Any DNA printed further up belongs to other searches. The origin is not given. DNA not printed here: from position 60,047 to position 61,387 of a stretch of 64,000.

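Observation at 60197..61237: Response regulator whose output is a class III nucleotidyl cyclase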

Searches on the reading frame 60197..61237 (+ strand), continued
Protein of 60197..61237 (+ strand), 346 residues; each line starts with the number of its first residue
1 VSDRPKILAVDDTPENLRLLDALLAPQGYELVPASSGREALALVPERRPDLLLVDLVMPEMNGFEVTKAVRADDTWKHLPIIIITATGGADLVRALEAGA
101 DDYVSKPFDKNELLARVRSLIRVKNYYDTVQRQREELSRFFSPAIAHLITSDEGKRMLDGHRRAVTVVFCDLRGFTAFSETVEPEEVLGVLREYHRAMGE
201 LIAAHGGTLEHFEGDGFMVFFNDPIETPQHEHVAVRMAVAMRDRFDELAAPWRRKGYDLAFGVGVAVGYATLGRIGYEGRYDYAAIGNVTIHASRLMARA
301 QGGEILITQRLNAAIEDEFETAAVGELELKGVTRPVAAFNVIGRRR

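Call 9: find_homologous_proteins(query=window:60197-61237:+, max_evalue=1e-20)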
Query window:60197-61237:+ (346 aa): 7955 proteins with E <= 1e-20 among 8000 candidates; the best 120 are listed.
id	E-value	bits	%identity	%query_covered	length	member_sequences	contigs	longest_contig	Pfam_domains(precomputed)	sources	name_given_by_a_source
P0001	5.5e-225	764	100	100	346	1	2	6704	PF00211.26,PF00072.31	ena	-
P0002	4.0e-210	715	92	100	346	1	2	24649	PF00211.26,PF00072.31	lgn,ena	-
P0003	1.1e-209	713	92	100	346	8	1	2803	PF00211.26,PF00072.31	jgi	jgi:class 3 adenylate cyclase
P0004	1.7e-209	713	91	100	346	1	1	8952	PF00211.26,PF00072.31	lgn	-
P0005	1.4e-191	654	83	100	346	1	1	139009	PF00211.26,PF00072.31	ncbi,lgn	-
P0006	1.6e-188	644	83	100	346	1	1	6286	PF00211.26,PF00072.31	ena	-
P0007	7.2e-185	632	82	100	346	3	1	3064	PF00211.26,PF00072.31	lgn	-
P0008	2.1e-182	624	82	99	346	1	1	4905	PF00211.26,PF00072.31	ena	-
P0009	4.4e-181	619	80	99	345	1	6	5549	PF00211.26,PF00072.31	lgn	-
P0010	4.7e-181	619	79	100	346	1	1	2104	PF00211.26,PF00072.31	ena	-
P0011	6.2e-181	619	80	99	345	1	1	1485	PF00211.26,PF00072.31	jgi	jgi:class 3 adenylate cyclase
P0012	8.3e-181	618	80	99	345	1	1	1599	PF00211.26,PF00072.31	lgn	-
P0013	2.3e-180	617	82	99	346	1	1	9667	PF00211.26,PF00072.31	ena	-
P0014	2.4e-180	617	78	100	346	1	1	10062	PF00211.26,PF00072.31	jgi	-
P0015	1.3e-179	614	80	99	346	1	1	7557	PF00211.26,PF00072.31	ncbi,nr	ncbi:MAG TPA: response regulator [Candidatus Limnocylindrales bacterium]|nr:response regulator [Cand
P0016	1.5e-179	614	80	100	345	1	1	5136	PF00211.26,PF00072.31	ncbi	-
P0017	2.9e-179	613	80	99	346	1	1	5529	PF00211.26,PF00072.31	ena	-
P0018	3.2e-179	613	79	100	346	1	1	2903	PF00211.26,PF00072.31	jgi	jgi:adenylate cyclase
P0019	1.6e-178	611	80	99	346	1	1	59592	PF00211.26,PF00072.31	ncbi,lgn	-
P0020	5.1e-178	609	78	99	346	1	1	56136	PF00211.26,PF00072.31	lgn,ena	-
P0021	7.1e-178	609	80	100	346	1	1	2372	PF00211.26,PF00072.31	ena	-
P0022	8.2e-178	608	79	99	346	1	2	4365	PF00211.26,PF00072.31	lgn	-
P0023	9.8e-178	608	77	99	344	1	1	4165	PF00211.26,PF00072.31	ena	-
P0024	1.0e-177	608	79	99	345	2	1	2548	PF00211.26,PF00072.31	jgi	jgi:adenylate cyclase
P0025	1.2e-177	608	78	100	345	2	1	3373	PF00211.26,PF00072.31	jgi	jgi:adenylate cyclase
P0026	2.6e-177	607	79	99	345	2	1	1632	PF00211.26,PF00072.31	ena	-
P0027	4.2e-177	606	78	100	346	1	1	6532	PF00211.26,PF00072.31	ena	-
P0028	9.2e-177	605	77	98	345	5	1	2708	PF00211.26,PF00072.31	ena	-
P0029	1.4e-176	604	78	98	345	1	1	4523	PF00211.26,PF00072.31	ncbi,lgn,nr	ncbi:MAG: response regulator [Candidatus Limnocylindria bacterium]|nr:response regulator [Candidatus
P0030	1.9e-176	604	79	99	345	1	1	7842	PF00211.26,PF00072.31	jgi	jgi:adenylate cyclase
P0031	2.2e-176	604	79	98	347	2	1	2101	PF00211.26,PF00072.31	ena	-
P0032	2.8e-176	603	79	98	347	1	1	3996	PF00211.26,PF00072.31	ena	-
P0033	3.0e-176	603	78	100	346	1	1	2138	PF00211.26,PF00072.31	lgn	-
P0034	4.6e-176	603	78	98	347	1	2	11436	PF00211.26,PF00072.31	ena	-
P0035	8.1e-176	602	79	98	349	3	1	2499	PF00211.26,PF00072.31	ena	-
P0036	1.1e-175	602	79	98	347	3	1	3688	PF00211.26,PF00072.31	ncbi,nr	ncbi:MAG: response regulator [Chloroflexota bacterium]|nr:response regulator [Chloroflexota bacteriu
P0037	1.4e-175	601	78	99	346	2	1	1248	PF00211.26,PF00072.31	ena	-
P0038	1.8e-175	601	79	99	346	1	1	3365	PF00211.26,PF00072.31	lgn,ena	-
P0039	1.9e-175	601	77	99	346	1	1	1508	PF00211.26,PF00072.31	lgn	-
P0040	3.0e-175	600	77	100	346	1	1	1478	PF00211.26,PF00072.31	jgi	jgi:adenylate cyclase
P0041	3.5e-175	600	78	99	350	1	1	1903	PF00211.26,PF00072.31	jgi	jgi:class 3 adenylate cyclase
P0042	3.7e-175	600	78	99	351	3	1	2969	PF00211.26,PF00072.31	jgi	jgi:class 3 adenylate cyclase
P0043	8.7e-175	599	77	99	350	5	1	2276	PF00211.26,PF00072.31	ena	-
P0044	1.3e-174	598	78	99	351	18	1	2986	PF00211.26,PF00072.31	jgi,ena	-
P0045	2.8e-174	597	79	97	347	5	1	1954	PF00211.26,PF00072.31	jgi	jgi:class 3 adenylate cyclase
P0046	2.9e-174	597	77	100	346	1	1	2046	PF00211.26,PF00072.31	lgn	-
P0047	3.2e-174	597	77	97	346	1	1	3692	PF00211.26,PF00072.31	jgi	jgi:class 3 adenylate cyclase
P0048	3.7e-174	596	77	63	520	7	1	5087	PF13185.13,PF01590.33,PF13492.13,PF00211.26,PF00072.31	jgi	jgi:adenylate cyclase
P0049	3.7e-174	596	72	69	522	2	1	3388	PF13185.13,PF01590.33,PF00211.26,PF00072.31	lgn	-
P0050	4.1e-174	596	78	99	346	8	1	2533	PF00211.26,PF00072.31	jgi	jgi:adenylate cyclase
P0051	3.3e-173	593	77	100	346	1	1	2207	PF00211.26,PF00072.31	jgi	jgi:adenylate cyclase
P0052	3.6e-173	593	78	62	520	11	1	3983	PF13185.13,PF01590.33,PF13492.13,PF00211.26,PF00072.31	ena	-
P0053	4.7e-173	593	77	100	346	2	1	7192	PF00211.26,PF00072.31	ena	-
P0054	7.1e-173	592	77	63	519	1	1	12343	PF13185.13,PF01590.33,PF13492.13,PF00211.26,PF00072.31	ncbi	-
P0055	1.8e-172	591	76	62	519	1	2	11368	PF13185.13,PF01590.33,PF13492.13,PF00211.26,PF00072.31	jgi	jgi:adenylate cyclase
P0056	3.1e-172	590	75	65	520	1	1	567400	PF13185.13,PF01590.33,PF13492.13,PF00211.26,PF00072.31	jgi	jgi:class 3 adenylate cyclase/FixJ family two-component response regulator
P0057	3.9e-172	590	78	99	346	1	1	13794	PF00211.26,PF00072.31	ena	-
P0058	4.4e-172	590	79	62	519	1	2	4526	PF13185.13,PF01590.33,PF13492.13,PF00211.26,PF00072.31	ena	-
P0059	4.8e-172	590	77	99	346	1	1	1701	PF00211.26,PF00072.31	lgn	-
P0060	1.9e-171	588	77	99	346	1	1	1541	PF00211.26,PF00072.31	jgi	jgi:adenylate cyclase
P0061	2.0e-171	587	76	99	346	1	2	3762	PF00211.26,PF00072.31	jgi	jgi:class 3 adenylate cyclase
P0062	3.7e-171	587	76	62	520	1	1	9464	PF13185.13,PF01590.33,PF00211.26,PF00072.31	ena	-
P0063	5.6e-171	586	77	100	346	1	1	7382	PF00211.26,PF00072.31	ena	-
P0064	8.8e-171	585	78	62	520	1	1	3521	PF13185.13,PF01590.33,PF00211.26,PF00072.31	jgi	jgi:class 3 adenylate cyclase/DNA-binding NarL/FixJ family response regulator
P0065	8.9e-171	585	77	62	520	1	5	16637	PF13185.13,PF01590.33,PF13492.13,PF00211.26,PF00072.31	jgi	jgi:class 3 adenylate cyclase/CheY-like chemotaxis protein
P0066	9.5e-171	585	76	63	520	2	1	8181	PF13185.13,PF01590.33,PF00211.26,PF00072.31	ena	-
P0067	1.2e-170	585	77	99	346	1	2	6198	PF00211.26,PF00072.31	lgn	-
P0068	1.4e-170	585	76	63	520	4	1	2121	PF13185.13,PF01590.33,PF00211.26,PF00072.31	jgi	-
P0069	1.5e-170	585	77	97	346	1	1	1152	PF00211.26,PF00072.31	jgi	-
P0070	1.6e-170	584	76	99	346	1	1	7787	PF00211.26,PF00072.31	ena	-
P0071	1.7e-170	584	76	99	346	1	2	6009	PF00211.26,PF00072.31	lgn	-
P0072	1.9e-170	584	74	99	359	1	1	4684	PF00211.26,PF00072.31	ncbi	-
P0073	2.2e-170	584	77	62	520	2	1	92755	PF13185.13,PF01590.33,PF13492.13,PF00211.26,PF00072.31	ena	-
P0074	2.4e-170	584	76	100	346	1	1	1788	PF00211.26,PF00072.31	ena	-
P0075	2.7e-170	584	76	98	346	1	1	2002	PF00211.26,PF00072.31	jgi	jgi:class 3 adenylate cyclase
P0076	4.0e-170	583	76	98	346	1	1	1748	PF00211.26,PF00072.31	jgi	-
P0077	5.9e-170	583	75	99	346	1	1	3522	PF00211.26,PF00072.31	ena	-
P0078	9.0e-170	582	75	99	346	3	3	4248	PF00211.26,PF00072.31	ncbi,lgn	-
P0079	1.1e-169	582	76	98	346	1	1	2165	PF00211.26,PF00072.31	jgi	-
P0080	1.1e-169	582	76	63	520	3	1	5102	PF13185.13,PF01590.33,PF00211.26,PF00072.31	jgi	jgi:class 3 adenylate cyclase/DNA-binding NarL/FixJ family response regulator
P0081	1.5e-169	581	75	100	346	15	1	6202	PF00211.26,PF00072.31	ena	-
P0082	1.5e-169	581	76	100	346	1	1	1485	PF00211.26,PF00072.31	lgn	-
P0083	1.7e-169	581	76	99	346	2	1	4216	PF00211.26,PF00072.31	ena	-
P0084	3.5e-169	580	75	100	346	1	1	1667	PF00211.26,PF00072.31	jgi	-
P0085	8.1e-169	579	76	99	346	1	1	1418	PF00211.26,PF00072.31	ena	-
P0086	9.0e-169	579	76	98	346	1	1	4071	PF00211.26,PF00072.31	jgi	jgi:class 3 adenylate cyclase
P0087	1.9e-168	578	76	62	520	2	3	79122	PF13185.13,PF01590.33,PF00211.26,PF00072.31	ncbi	-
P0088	2.4e-168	577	75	100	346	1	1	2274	PF00211.26,PF00072.31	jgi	-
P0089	3.1e-168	577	75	100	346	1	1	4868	PF00211.26,PF00072.31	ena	-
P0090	3.2e-168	577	76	63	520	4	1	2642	PF13185.13,PF01590.33,PF13492.13,PF00211.26,PF00072.31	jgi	-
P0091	3.3e-168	577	74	100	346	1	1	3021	PF00211.26,PF00072.31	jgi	jgi:class 3 adenylate cyclase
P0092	3.6e-168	577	75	100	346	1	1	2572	PF00211.26,PF00072.31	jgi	jgi:class 3 adenylate cyclase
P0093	4.1e-168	577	75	99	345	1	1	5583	PF00211.26,PF00072.31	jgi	jgi:adenylate cyclase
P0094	8.8e-168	576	75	100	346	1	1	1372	PF00211.26,PF00072.31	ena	-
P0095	1.9e-167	574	75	63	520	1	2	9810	PF13185.13,PF01590.33,PF00211.26,PF00072.31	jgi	jgi:class 3 adenylate cyclase/CheY-like chemotaxis protein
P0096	2.9e-167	574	75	99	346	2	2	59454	PF00211.26,PF00072.31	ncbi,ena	-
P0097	3.4e-167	574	75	99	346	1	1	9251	PF00211.26,PF00072.31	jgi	jgi:class 3 adenylate cyclase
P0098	1.5e-166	572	76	98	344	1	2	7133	PF00211.26,PF00072.31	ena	-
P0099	2.3e-166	571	74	99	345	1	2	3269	PF00211.26,PF00072.31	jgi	jgi:adenylate cyclase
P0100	9.4e-166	569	76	62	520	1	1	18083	PF13185.13,PF01590.33,PF00211.26,PF00072.31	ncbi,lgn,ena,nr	ncbi:MAG TPA: response regulator [Candidatus Limnocylindria bacterium]|nr:response regulator [Candid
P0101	1.5e-165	568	72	65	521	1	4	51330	PF13185.13,PF01590.33,PF00211.26,PF00072.31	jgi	jgi:class 3 adenylate cyclase/CheY-like chemotaxis protein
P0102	6.2e-165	566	73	98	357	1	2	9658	PF00211.26,PF00072.31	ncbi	-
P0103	7.4e-150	517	-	-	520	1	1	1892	PF00211.26,PF00072.31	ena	-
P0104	5.7e-149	514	76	88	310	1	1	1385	PF00211.26,PF00072.31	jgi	jgi:CheY-like chemotaxis protein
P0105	7.4e-148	510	67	97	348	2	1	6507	PF00211.26,PF00072.31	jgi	jgi:adenylate cyclase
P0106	1.2e-147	509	-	-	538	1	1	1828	PF13185.13,PF01590.33,PF13492.13,PF00211.26,PF00072.31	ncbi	-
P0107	2.1e-146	505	67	97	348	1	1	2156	PF00211.26,PF00072.31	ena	-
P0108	2.1e-146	505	-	-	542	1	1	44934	PF13185.13,PF01590.33,PF13492.13,PF00211.26,PF00072.31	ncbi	-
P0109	7.1e-145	500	64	99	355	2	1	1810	PF00211.26,PF00072.31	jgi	jgi:class 3 adenylate cyclase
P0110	3.0e-142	492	-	-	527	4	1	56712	PF13185.13,PF01590.33,PF13492.13,PF00211.26,PF00072.31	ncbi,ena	-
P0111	9.1e-142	490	-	-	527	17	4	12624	PF13185.13,PF01590.33,PF13492.13,PF00211.26,PF00072.31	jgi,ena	-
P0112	3.4e-141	488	77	62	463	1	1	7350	PF13185.13,PF01590.33,PF00211.26,PF00072.31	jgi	jgi:class 3 adenylate cyclase/CheY-like chemotaxis protein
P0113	5.9e-141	487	-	-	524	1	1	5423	PF13185.13,PF01590.33,PF13492.13,PF00211.26,PF00072.31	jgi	jgi:class 3 adenylate cyclase/CheY-like chemotaxis protein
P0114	6.4e-141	487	-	-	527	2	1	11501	PF13185.13,PF01590.33,PF13492.13,PF00211.26,PF00072.31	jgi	jgi:class 3 adenylate cyclase/CheY-like chemotaxis protein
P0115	1.3e-140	486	64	98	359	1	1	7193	PF00211.26,PF00072.31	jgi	jgi:adenylate cyclase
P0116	1.6e-140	486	-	-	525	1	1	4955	PF13185.13,PF01590.33,PF13492.13,PF00211.26,PF00072.31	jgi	jgi:class 3 adenylate cyclase/CheY-like chemotaxis protein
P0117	1.8e-140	486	78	79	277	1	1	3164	PF00211.26,PF00072.31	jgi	jgi:class 3 adenylate cyclase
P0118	2.4e-140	485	-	-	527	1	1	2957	PF13185.13,PF01590.33,PF13492.13,PF00211.26,PF00072.31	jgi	jgi:class 3 adenylate cyclase/CheY-like chemotaxis protein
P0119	4.6e-140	484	-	-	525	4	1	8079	PF13185.13,PF01590.33,PF13492.13,PF00211.26,PF00072.31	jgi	jgi:class 3 adenylate cyclase/CheY-like chemotaxis protein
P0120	1.1e-139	483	-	-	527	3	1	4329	PF13185.13,PF01590.33,PF13492.13,PF00211.26,PF00072.31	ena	-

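Call 10: find_related_loci(query=window:60197-61237:+, collection=genome_contigs, flank=10000)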
Query window:60197-61237:+ (346 aa) in genome_contigs; peptide patterns used: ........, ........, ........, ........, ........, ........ (x = any residue, [..] = any of these).
600 stretches matched a pattern (row limit reached: there are more); 573 encode a relative of the query (tblastn E <= 1e-3); the best 80 are kept; 80 distinct loci.
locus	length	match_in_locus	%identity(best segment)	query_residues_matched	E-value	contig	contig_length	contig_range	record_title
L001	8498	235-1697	53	1-345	2e-125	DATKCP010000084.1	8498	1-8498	MAG TPA_asm: Candidatus Limnocylindria bacterium isolate SMAG_U14449 k141_36393, whole genome shotgun sequence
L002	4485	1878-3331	54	1-342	7e-127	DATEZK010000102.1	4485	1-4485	MAG TPA_asm: Candidatus Limnocylindria bacterium isolate SMAG_U8472 k141_190178, whole genome shotgun sequence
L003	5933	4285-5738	53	1-342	4e-124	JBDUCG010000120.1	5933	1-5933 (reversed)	MAG: Chloroflexota bacterium isolate cluster4_bin.41 NODE_49339_length_5933_cov_8.495066, whole genome shotgun sequence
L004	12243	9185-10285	50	1-342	4e-111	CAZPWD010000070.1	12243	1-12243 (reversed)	MAG TPA_asm: uncultured Nitrospira sp. isolate SRP119689_co1_179 genome assembly, contig: NODE_7728_length_12243_cov_40.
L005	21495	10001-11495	47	1-342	3e-107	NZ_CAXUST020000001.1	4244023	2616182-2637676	Rhizobium sp. LjRoot258 LJR258c1, whole genome shotgun sequence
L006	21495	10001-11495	46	1-342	2e-102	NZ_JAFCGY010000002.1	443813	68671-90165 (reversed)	Mesorhizobium caraganae strain LMG 24397 NODE_2_length_443813_cov_16.379440, whole genome shotgun sequence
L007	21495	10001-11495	45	1-342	7e-101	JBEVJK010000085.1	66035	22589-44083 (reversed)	MAG: Mesorhizobium sp. isolate T4R1BO.metabat2.194 T4R1BO.metabat2.194_k133_16632412, whole genome shotgun sequence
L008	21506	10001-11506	47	3-345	2e-100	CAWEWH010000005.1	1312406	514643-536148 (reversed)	MAG: uncultured Alphaproteobacteria bacterium isolate MFD09212.bin.1.232 genome assembly, contig: contig_5079, whole gen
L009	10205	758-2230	47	5-341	8e-99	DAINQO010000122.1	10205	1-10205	MAG TPA_asm: Microvirga sp. isolate CTOTU21636 NODE_2731_length_10205_cov_17.198128, whole genome shotgun sequence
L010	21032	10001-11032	34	6-342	2e-52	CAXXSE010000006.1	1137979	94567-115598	MAG: Methylococcales bacterium isolate 6b98c4a4-d9d8-4516-b822-97e2a8b70ebf genome assembly, contig: contig_6, whole gen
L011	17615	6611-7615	34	6-341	2e-51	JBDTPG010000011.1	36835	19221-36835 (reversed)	MAG: Caldimonas sp. isolate cluster3_bin.193 NODE_3086_length_36835_cov_62.951822, whole genome shotgun sequence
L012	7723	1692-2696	32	6-341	1e-48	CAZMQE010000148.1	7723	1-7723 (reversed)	MAG TPA_asm: uncultured Anaerolinea sp. isolate binchicken_co197_367 genome assembly, contig: NODE_18531_length_7723_cov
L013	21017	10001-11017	32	1-310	2e-48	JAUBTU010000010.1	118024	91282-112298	Microcoleus sp. B6-A1 NODE_15_length_118024_cov_24.230095, whole genome shotgun sequence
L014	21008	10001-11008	34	4-341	6e-48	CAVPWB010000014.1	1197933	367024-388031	MAG: uncultured proteobacterium isolate MFD00392.bin.1.331 genome assembly, contig: contig_7018, whole genome shotgun se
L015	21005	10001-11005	33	6-341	2e-46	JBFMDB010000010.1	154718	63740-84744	MAG: Chloroflexota bacterium isolate MAG208 MAG208_10, whole genome shotgun sequence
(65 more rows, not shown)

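Call 13: find_encoding_contigs(protein=P0005, flank=10000, max_places=3)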
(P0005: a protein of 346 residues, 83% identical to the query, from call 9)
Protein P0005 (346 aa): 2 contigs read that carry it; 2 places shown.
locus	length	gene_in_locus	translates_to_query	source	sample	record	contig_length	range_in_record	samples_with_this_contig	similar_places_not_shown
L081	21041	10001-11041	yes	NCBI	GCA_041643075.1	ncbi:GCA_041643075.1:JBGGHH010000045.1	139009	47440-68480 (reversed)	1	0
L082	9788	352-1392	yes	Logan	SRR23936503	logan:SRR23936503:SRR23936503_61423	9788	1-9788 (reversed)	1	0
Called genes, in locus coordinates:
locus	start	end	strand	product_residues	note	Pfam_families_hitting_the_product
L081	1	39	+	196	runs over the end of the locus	-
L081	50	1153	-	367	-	PF00962:A_deaminase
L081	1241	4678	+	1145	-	PF01590:GAF, PF13185:GAF_2, PF01590:GAF, PF13185:GAF_2, PF13492:GAF_3, PF01590:GAF, PF13185:GAF_2, PF13492:GAF_3, +9 more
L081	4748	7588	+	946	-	PF01590:GAF, PF13185:GAF_2, PF13492:GAF_3, PF01590:GAF, PF13185:GAF_2, PF13492:GAF_3 (weak), PF00512:HisKA, PF02518:HATPase_c, +2 more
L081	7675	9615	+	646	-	PF02743:dCache_1 (faint), PF00512:HisKA, PF02518:HATPase_c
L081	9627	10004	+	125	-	PF00072:Response_reg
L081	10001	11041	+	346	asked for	PF00072:Response_reg, PF00211:Guanylate_cyc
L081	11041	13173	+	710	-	PF02163:Peptidase_M50 (weak), PF00027:cNMP_binding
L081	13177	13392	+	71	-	-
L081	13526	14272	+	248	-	-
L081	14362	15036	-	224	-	PF00027:cNMP_binding, PF13545:HTH_Crp_2, PF00325:Crp (weak)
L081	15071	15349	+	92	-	-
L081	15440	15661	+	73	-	-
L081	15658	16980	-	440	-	PF01979:Amidohydro_1, PF07969:Amidohydro_3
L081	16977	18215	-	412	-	PF04389:Peptidase_M28 (weak), PF01546:Peptidase_M20, PF07687:M20_dimer (faint)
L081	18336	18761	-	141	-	PF12903:DUF3830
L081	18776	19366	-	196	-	-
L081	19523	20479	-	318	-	PF00027:cNMP_binding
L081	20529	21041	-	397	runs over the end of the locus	PF01180:DHO_dh, PF01207:Dus (faint), PF03060:NMO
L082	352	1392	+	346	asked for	PF00072:Response_reg, PF00211:Guanylate_cyc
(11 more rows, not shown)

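Call 14: find_encoding_contigs(protein=P0019, flank=10000, max_places=3)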
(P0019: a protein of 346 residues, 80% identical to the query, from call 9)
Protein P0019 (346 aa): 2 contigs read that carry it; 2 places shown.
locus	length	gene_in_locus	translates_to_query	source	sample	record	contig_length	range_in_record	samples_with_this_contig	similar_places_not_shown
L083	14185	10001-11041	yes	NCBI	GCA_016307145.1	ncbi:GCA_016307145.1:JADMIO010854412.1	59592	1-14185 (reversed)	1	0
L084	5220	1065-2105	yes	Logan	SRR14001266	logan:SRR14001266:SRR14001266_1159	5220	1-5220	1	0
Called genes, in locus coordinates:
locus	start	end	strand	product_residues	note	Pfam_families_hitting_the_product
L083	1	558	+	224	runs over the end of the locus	PF01081:Aldolase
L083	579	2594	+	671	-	PF00723:Glyco_hydro_15, PF22422:MGH1-like_GH (faint)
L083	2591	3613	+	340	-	PF26549:Tricorn_N (faint), PF26550:Tricorn_2nd (faint), PF07676:PD40 (faint), PF00930:DPPIV_N (faint)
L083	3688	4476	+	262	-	PF00892:EamA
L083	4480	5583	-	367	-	PF00962:A_deaminase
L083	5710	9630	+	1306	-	PF01590:GAF, PF13185:GAF_2, PF01590:GAF, PF13185:GAF_2, PF01590:GAF, PF13185:GAF_2, PF01590:GAF, PF13185:GAF_2, +12 more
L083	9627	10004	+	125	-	PF00072:Response_reg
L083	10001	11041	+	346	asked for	PF00072:Response_reg, PF00211:Guanylate_cyc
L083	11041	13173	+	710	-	PF02163:Peptidase_M50, PF00027:cNMP_binding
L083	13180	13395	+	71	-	-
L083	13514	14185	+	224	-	?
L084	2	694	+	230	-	?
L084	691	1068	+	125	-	PF00072:Response_reg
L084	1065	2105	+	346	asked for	PF00072:Response_reg, PF00211:Guanylate_cyc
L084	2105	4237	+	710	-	PF02163:Peptidase_M50, PF00027:cNMP_binding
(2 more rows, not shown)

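Call 15: find_encoding_contigs(protein=P0096, flank=10000, max_places=3)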
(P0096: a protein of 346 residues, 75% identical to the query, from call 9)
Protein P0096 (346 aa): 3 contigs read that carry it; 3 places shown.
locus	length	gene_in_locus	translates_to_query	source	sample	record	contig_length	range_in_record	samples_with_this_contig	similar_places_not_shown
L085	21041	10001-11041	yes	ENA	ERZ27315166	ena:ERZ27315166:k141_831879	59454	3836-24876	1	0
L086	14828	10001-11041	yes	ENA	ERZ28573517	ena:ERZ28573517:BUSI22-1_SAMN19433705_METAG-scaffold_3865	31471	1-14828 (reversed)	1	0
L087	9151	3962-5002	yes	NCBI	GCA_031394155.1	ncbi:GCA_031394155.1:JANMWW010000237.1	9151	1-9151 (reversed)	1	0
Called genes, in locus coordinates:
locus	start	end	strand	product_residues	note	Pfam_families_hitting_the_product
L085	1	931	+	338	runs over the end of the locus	PF26549:Tricorn_N (faint), PF07676:PD40 (faint), PF00930:DPPIV_N (faint)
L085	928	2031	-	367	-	PF00962:A_deaminase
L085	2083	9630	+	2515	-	PF01590:GAF, PF13185:GAF_2, PF13492:GAF_3, PF13185:GAF_2, PF01590:GAF, PF13185:GAF_2, PF13492:GAF_3, PF01590:GAF, +33 more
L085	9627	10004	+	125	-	PF00072:Response_reg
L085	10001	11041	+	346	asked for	PF00072:Response_reg, PF00211:Guanylate_cyc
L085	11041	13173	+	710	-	PF02163:Peptidase_M50, PF00027:cNMP_binding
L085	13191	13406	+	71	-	-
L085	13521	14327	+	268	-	-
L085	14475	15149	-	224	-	PF00027:cNMP_binding, PF13545:HTH_Crp_2, PF00325:Crp (weak)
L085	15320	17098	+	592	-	PF00512:HisKA, PF02518:HATPase_c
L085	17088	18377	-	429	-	PF02738:MoCoBD_1, PF20256:MoCoBD_2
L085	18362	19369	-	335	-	PF01315:Ald_Xan_dh_C, PF02738:MoCoBD_1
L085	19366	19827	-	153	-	PF00111:Fer2, PF01799:Fer2_2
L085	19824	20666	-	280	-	PF00941:FAD_binding_5, PF03450:CO_deh_flav_C (weak)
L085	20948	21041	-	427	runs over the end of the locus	PF01979:Amidohydro_1, PF07969:Amidohydro_3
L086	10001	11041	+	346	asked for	PF00072:Response_reg, PF00211:Guanylate_cyc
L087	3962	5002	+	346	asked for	PF00072:Response_reg, PF00211:Guanylate_cyc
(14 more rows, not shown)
